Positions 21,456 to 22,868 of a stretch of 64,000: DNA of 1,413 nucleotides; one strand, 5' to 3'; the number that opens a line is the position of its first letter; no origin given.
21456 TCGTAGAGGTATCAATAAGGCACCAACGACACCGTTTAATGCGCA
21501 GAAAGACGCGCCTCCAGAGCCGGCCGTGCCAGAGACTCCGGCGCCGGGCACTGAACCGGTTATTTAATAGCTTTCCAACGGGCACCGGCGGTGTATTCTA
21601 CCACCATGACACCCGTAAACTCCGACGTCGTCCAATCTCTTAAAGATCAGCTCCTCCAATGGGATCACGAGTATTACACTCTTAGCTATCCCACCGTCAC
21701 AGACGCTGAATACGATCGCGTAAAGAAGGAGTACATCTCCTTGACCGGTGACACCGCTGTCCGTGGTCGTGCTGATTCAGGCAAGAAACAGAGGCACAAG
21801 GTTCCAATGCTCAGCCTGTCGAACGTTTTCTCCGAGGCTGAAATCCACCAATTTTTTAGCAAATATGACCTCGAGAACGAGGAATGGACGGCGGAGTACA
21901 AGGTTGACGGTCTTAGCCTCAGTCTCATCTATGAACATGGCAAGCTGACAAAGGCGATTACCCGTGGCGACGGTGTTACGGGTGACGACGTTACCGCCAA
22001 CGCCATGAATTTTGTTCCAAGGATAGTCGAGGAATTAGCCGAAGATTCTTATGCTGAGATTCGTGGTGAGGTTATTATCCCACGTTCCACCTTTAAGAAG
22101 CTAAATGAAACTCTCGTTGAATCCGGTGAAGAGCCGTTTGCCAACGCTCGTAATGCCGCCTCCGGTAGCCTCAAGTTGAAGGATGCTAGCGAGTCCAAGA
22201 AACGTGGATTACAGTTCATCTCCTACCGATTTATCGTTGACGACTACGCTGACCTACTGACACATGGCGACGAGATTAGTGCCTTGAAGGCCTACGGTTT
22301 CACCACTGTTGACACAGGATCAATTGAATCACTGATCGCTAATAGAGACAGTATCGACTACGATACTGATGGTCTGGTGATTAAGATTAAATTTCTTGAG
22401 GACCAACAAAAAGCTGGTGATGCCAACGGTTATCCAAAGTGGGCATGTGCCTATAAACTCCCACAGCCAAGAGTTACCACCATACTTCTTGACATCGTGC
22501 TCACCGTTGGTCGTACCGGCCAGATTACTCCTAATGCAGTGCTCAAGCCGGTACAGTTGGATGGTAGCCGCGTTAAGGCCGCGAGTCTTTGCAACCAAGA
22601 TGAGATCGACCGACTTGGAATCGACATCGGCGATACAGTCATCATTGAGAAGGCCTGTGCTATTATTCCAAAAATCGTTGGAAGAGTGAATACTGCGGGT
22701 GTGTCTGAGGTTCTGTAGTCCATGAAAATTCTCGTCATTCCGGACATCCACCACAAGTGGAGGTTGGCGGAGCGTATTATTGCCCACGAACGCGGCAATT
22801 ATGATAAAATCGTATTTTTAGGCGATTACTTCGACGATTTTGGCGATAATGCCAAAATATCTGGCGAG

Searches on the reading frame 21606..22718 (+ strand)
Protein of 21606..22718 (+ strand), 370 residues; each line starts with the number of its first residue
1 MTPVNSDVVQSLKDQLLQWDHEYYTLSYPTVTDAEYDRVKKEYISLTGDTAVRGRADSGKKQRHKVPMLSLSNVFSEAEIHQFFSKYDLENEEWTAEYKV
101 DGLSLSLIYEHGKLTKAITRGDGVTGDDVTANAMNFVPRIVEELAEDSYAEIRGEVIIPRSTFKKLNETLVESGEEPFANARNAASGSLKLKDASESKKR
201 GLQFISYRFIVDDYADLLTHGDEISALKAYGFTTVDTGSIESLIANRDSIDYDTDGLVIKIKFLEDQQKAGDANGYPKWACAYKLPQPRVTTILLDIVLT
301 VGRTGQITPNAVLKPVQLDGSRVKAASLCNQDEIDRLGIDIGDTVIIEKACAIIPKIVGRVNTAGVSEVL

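Call 8: search_protein_families(library=pfam, proteins=[window:21606-22718:+], max_evalue=0.01)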
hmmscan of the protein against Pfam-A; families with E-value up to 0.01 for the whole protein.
window:21606-22718:+ (370 aa): 2 families
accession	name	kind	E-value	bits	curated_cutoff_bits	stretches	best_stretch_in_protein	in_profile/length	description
PF01653.23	DNA_ligase_aden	-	1.1e-60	205.8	27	1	60-286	5-251/253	NAD-dependent DNA ligase adenylation domain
PF03120.22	DNA_ligase_OB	-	8.8e-27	93.2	32.9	1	291-363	1-73/79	NAD-dependent DNA ligase OB-fold domain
